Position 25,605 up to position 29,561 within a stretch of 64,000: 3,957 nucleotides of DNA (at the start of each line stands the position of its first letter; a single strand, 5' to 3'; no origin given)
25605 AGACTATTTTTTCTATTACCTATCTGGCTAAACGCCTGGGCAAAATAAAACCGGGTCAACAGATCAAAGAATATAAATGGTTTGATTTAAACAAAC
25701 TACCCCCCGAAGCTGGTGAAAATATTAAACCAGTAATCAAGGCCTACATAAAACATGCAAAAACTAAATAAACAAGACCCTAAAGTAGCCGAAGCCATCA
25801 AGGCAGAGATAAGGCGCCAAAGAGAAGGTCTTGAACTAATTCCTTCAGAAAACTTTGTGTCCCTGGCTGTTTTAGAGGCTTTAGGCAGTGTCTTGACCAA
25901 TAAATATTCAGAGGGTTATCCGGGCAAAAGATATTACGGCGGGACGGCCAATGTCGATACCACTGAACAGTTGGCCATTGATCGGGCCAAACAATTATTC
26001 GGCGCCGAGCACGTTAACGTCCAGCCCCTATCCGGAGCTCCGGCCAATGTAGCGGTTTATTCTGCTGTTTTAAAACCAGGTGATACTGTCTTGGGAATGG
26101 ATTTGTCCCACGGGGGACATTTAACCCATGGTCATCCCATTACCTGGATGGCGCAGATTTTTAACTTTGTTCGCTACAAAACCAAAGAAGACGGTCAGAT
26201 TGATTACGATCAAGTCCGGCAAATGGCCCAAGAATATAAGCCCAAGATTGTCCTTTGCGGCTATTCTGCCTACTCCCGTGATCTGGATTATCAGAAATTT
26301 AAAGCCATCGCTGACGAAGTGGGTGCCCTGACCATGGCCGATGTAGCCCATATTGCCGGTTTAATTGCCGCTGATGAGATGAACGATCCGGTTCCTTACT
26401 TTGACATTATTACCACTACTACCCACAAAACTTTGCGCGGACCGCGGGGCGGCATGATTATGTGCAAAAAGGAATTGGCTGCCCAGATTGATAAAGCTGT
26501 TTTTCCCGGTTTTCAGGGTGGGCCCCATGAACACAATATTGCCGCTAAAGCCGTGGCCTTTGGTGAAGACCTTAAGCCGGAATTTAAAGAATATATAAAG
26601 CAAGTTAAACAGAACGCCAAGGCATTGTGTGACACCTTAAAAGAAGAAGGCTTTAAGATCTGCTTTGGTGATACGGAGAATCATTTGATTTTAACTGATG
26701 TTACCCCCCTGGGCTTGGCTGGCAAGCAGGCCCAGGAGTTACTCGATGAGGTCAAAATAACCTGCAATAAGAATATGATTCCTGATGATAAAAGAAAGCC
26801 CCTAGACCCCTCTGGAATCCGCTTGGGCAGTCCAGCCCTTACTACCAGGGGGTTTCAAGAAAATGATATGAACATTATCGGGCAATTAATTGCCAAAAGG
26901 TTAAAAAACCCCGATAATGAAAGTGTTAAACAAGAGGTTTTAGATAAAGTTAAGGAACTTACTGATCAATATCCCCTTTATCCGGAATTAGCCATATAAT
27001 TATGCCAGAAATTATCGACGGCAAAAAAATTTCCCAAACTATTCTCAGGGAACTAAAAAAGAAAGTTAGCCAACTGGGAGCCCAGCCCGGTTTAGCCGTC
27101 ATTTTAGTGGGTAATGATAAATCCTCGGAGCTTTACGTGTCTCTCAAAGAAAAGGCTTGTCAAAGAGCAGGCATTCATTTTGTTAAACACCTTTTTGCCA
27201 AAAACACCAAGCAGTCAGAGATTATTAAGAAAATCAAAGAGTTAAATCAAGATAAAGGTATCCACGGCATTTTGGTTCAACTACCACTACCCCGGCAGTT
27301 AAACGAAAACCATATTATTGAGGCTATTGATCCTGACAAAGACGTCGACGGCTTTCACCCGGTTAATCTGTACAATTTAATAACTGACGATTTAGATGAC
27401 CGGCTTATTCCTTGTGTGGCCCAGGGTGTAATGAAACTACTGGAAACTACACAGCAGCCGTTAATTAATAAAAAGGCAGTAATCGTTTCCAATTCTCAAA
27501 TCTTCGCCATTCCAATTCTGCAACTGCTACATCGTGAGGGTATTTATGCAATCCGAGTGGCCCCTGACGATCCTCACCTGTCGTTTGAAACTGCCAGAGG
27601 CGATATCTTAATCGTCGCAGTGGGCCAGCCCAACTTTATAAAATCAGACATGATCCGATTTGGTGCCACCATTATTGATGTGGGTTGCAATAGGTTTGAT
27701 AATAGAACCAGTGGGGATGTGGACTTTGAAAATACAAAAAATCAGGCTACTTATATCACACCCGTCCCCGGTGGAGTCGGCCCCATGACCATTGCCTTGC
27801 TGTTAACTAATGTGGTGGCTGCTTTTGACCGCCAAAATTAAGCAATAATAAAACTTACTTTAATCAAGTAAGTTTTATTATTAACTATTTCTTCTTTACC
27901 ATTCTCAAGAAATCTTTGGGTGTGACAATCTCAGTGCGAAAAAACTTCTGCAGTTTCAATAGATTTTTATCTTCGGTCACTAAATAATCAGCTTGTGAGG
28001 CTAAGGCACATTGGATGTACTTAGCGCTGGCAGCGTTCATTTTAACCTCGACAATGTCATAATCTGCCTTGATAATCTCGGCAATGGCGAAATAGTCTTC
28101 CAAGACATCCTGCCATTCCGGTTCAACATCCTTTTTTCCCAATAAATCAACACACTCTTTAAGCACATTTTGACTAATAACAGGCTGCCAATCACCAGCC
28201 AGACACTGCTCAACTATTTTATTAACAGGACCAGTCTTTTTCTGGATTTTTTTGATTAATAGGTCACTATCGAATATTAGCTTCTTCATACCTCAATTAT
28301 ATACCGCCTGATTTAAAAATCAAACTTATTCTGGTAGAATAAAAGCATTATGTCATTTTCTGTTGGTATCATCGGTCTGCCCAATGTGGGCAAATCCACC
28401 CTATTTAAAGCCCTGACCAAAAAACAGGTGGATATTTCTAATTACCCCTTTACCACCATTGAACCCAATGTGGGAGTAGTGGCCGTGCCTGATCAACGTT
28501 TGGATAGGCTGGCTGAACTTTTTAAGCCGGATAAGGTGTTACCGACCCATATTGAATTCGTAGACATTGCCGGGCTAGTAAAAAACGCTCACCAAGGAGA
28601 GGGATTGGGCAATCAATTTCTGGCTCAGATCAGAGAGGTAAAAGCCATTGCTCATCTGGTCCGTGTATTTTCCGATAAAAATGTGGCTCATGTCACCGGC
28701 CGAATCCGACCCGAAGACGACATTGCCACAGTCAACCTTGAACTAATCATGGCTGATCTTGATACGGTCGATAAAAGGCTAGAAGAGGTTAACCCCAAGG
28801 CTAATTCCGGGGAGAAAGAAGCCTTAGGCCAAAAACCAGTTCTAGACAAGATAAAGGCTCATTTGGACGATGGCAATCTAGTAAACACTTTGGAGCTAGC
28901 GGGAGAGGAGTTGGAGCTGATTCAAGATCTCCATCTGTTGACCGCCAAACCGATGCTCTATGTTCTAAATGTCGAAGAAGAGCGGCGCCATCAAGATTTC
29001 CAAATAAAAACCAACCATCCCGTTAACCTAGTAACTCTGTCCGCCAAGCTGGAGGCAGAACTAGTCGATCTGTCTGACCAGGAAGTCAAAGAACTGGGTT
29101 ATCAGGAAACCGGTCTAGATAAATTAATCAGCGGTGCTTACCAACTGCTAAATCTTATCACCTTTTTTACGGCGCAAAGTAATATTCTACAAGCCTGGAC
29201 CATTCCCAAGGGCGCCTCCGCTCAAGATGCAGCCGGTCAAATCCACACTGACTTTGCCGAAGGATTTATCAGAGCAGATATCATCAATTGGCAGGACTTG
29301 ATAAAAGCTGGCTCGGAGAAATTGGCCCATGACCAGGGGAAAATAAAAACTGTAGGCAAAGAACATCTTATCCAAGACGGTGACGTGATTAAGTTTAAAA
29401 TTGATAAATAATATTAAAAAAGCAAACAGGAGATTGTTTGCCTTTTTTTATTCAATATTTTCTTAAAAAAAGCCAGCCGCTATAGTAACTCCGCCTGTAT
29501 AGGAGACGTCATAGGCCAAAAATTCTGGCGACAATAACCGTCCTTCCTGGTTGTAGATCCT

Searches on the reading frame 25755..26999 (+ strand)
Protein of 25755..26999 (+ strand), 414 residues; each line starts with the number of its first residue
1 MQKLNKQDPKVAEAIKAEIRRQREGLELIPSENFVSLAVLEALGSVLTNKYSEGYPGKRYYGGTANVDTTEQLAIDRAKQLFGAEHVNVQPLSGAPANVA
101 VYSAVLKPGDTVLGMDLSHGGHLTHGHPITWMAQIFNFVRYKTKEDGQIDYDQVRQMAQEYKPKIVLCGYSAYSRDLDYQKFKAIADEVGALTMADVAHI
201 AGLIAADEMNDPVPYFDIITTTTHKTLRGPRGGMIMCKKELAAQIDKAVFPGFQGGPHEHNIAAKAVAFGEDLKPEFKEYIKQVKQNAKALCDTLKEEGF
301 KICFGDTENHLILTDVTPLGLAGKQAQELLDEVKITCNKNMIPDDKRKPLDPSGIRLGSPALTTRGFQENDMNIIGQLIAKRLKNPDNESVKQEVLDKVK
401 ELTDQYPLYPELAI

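Call 36: search_protein_families(library=pfam, proteins=[window:25755-26999:+], max_evalue=0.00001)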
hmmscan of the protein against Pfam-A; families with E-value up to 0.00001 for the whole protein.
window:25755-26999:+ (414 aa): 3 families
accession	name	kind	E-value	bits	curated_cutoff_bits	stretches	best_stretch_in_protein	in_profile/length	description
PF00464.25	SHMT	-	4.7e-160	533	27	1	4-379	1-399/399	Serine hydroxymethyltransferase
PF00155.27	Aminotran_1_2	-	9.5e-15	55.1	19.7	1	80-343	53-336/361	Aminotransferase class I and II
PF01212.27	Beta_elim_lyase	-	1.5e-08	34.7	27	1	74-305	37-240/288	Beta-eliminating lyase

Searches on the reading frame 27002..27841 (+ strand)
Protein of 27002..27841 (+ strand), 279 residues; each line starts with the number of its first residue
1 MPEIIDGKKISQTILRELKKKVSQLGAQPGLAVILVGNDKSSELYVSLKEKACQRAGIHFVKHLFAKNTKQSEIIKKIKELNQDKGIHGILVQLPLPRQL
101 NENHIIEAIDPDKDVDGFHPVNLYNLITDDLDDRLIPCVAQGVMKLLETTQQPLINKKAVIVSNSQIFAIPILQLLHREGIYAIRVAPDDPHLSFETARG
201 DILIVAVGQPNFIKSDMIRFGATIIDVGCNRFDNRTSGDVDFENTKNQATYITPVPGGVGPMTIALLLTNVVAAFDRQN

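Call 36: search_protein_families(library=pfam, proteins=[window:27002-27841:+], max_evalue=0.00001)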
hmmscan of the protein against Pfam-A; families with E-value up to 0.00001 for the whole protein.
window:27002-27841:+ (279 aa): 2 families
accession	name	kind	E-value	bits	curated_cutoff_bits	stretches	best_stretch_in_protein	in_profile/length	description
PF02882.25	THF_DHG_CYH_C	-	2.6e-46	157.3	27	1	119-278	1-159/160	Tetrahydrofolate dehydrogenase/cyclohydrolase, NAD(P)-binding domain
PF00763.28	THF_DHG_CYH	-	1e-40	139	32.8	1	5-116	1-115/115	Tetrahydrofolate dehydrogenase/cyclohydrolase, catalytic domain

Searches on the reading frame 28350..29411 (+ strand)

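Call 37: search_protein_families(library=pfam, proteins=[window:28350-29411:+], max_evalue=0.00001)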
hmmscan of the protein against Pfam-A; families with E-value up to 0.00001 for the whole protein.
window:28350-29411:+ (353 aa): 4 families
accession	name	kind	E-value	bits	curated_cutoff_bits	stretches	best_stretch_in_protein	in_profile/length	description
PF06071.19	YchF-GTPase_C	-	1.8e-30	105.3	27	1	269-351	1-83/84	Protein of unknown function (DUF933)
PF01926.29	MMR_HSR1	-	1.1e-22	80.8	21.9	1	5-110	2-86/113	50S ribosome-binding GTPase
PF02421.24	FeoB_N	-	2e-10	40.9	27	1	5-49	3-47/156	Ferrous iron transport protein B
PF02824.27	TGS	-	9.3e-07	29.2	22.2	1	284-349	12-58/60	TGS domain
